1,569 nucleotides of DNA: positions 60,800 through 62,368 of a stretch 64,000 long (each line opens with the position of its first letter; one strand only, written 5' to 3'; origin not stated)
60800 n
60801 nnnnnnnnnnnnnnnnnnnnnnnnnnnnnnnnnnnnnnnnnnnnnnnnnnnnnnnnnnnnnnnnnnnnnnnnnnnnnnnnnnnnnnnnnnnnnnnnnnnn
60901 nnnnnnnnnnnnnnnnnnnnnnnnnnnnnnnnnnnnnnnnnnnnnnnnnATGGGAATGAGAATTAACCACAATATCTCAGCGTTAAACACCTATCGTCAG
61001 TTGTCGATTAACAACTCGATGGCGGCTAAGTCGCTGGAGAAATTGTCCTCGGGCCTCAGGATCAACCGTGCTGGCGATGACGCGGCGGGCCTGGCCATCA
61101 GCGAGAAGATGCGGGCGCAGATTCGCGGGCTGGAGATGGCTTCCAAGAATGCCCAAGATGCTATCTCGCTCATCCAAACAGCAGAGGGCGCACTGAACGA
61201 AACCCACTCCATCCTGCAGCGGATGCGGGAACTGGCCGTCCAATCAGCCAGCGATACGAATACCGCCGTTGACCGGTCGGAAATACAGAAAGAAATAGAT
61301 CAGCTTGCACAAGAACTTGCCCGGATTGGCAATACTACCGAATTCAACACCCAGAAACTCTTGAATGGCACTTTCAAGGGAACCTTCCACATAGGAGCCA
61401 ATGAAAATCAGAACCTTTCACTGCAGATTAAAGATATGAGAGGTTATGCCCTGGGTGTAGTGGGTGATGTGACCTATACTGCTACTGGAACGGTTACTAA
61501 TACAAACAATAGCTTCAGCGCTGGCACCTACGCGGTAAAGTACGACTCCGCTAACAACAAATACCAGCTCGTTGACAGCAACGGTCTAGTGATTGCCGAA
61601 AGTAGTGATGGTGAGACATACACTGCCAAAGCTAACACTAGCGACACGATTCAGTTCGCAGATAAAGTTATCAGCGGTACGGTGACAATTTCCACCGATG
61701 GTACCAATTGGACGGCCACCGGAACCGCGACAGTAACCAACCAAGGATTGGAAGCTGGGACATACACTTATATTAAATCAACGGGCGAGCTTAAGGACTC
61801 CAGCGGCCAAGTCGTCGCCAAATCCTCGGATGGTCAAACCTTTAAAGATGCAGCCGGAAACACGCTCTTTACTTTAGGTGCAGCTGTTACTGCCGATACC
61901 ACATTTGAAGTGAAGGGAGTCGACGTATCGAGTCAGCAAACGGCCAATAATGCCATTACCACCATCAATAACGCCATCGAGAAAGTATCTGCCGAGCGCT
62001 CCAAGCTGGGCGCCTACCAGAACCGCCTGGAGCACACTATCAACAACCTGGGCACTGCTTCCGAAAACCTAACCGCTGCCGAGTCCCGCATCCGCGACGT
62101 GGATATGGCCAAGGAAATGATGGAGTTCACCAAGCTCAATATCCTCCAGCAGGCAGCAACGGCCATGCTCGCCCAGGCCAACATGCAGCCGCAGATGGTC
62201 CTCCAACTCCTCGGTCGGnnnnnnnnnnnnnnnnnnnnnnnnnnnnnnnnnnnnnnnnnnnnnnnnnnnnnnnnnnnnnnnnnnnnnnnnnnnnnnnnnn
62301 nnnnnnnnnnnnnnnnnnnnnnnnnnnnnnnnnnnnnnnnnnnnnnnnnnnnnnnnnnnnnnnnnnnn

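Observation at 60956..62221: Flagellin gene is compositionally foreign and carries an internal duplication in its variable domain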

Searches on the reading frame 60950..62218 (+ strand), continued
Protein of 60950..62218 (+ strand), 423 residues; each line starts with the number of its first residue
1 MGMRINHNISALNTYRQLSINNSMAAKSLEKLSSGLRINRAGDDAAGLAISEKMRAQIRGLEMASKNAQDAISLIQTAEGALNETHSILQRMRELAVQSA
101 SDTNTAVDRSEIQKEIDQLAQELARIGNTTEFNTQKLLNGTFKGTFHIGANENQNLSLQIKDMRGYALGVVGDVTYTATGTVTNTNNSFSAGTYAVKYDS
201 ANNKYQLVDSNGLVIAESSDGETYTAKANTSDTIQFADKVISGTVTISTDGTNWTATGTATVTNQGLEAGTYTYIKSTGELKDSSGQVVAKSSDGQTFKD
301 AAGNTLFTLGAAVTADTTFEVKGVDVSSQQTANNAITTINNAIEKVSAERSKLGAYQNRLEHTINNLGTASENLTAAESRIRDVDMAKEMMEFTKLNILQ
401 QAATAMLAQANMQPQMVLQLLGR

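Call 85: find_related_loci(query=window:60956-62218:+, collection=viral_contigs, flank=10000)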
Query window:60956-62218:+ (421 aa) in viral_contigs; peptide patterns used: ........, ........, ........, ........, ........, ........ (x = any residue, [..] = any of these).
32 stretches matched a pattern; 4 encode a relative of the query (tblastn E <= 1e-3); 4 distinct loci.
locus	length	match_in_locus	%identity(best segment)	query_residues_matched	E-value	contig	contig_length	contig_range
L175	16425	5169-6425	82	1-419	0e+0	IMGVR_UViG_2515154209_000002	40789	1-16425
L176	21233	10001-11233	52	1-419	6e-112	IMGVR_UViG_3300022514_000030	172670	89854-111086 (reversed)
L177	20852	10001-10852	55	1-415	1e-59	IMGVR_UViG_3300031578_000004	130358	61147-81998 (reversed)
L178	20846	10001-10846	60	8-419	5e-54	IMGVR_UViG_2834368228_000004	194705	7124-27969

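Call 89: search_dna_similar(query=window:60956-62218:+, collection=plasmids, mode=protein, max_rows=8)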
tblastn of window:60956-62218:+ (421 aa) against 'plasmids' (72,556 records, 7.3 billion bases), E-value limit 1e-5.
Records with a match: 341; places in all: 393; records where one place covers at least 80% of the query: 3.
Best place of each record, by identity: 60-80% 11; <60% 330.
By first word of the organism name: Ralstonia 134; Pantoea 84; Salmonella 16; Escherichia 15; Clostridium 10; Paraburkholderia 8; Bacillus 6; Vibrio 5; Cupriavidus 4; Azospirillum 4; and 38 more.
By predicted mobility (MOB-suite, as given by PLSDB): non-mobilizable 204; mobilizable 125; conjugative 12.
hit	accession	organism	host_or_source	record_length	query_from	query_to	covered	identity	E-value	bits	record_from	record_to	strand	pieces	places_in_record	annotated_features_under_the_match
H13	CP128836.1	Rossellomorea sp. AcN35-11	-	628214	1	419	97%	57.4%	8e-99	387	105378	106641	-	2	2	flagellin (x2)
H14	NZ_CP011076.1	Brevibacillus laterosporus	Oryza sativa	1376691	1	419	100%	55.2%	3e-99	331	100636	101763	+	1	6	none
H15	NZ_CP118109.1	Paenibacillus urinalis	Homo sapiens,blood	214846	1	419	63%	73.7%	1e-66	342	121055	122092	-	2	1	flagellin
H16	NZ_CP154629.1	Acetoanaerobium noterae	cell culture,Sludge of a digestion ...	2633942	1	419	58%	72.0%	3e-57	310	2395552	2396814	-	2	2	none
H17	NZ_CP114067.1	Bacillus halotolerans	mixed culture,Sweet potato rhizosphere ...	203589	1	419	57%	69.0%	2e-53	301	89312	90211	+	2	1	hag: flagellin Hag | carbon storage regulator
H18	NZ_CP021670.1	Bacillus licheniformis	cell culture,food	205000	1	419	58%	66.7%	3e-53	303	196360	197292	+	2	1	hag: flagellin Hag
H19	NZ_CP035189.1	Bacillus licheniformis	cell culture,food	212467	1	419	57%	67.1%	2e-52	299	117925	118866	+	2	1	hag: flagellin Hag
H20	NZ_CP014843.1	Bacillus licheniformis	single cell,Korean soybean paste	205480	1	419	58%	65.9%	6e-53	302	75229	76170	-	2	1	hag: flagellin Hag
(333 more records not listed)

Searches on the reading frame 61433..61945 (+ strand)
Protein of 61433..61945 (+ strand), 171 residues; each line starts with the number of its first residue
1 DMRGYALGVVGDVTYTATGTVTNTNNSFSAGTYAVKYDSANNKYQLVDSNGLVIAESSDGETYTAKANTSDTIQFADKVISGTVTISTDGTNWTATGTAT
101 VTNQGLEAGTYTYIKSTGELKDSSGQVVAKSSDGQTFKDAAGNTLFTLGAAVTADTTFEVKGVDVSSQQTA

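Call 23: search_solved_structures(query=window:61442-61939:+, max_evalue=1, show_alignments=2)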
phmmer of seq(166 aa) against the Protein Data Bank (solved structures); distinct sequences matched with E-value up to 1: 1.
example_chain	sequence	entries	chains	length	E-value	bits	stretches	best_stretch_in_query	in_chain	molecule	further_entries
6d69_A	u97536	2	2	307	0.92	13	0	32-55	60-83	NHL Repeat Region of D. melanogaster Thin | Thin, isoform D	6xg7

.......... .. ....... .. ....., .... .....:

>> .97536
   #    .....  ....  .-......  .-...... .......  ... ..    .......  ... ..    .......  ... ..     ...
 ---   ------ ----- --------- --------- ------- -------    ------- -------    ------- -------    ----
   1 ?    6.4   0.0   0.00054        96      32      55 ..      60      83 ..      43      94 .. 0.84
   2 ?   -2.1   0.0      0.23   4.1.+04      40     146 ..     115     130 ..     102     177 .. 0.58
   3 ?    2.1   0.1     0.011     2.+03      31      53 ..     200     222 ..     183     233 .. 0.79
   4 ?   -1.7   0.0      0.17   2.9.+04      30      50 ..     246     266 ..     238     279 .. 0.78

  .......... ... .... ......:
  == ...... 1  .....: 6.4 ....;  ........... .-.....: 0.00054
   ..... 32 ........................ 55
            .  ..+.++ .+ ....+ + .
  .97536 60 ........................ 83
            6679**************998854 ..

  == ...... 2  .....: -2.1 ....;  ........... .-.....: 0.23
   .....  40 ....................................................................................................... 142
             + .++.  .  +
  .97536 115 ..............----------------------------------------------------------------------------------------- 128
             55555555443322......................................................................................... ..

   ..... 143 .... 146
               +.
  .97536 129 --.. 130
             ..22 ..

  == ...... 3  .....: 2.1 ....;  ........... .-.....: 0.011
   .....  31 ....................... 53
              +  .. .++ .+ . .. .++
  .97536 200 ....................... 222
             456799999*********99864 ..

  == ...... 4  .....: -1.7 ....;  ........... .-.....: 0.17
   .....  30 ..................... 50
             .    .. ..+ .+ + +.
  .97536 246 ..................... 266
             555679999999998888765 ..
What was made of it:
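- Tried and rejected: The sequence search of the central domain against the PDB found nothing meaningful (call 23).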

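Call 53: search_protein_families(library=pfam, proteins=[window:61433-61945:+], max_evalue=10)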
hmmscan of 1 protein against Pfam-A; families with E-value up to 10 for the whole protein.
window:61433-61945:+ (171 aa): 4 families
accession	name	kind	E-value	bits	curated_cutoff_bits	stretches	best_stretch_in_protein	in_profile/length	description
PF07411.17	DUF1508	-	0.018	15.4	22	1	45-73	9-34/48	Domain of unknown function (DUF1508)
PF12690.13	BsuPI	-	0.027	14.9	22.9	1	98-159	17-81/101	Intracellular proteinase inhibitor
PF21785.3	Bflower_2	-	0.037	14.3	38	1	110-145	27-60/112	5-fold beta-flower protein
PF18705.7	DUF5643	-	0.23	11.9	34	1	14-75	23-81/115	Family of unknown function (DUF5643)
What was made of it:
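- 61466..61699 (+): Central repeat unit 1 (about residues 173-250), a seven-strand beta unit. A weak DUF1508/YegP-like match, E 0.018 (call 53).
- Tried and rejected: Pfam on the centre gave only weak hits, with DUF1508 at E 0.018 (call 53).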

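Call 61: predict_structure(alignment_id=A2)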
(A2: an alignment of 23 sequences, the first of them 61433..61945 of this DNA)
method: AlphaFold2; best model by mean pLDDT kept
length: 171 residues; sequences in the alignment: 23
mean_pLDDT: 92.2   pTM: 0.80
mean pLDDT of the five models: 92.2, 91.2, 90.7, 89.9, 89.6
residues with pLDDT >= 90: 145; 70-90: 8; 50-70: 16; < 50: 2
segments of 3 or more residues with pLDDT < 50: none
pLDDT, mean of each block of 10 residues (from residue 1): 60 94 97 98 98 98 98 97 96 96 92 98 96 97 95 95 67 56
secondary structure, 60 per line:
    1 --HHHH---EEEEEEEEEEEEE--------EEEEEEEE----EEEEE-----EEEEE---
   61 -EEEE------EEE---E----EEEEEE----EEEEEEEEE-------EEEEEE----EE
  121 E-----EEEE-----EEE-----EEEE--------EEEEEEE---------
elements in order: H3-6 E10-22 E31-38 E43-47 E53-57 E62-65 E72-74 E83-88 E93-101 E109-114 E119-121 E127-130 E136-138 E144-147 E156-162
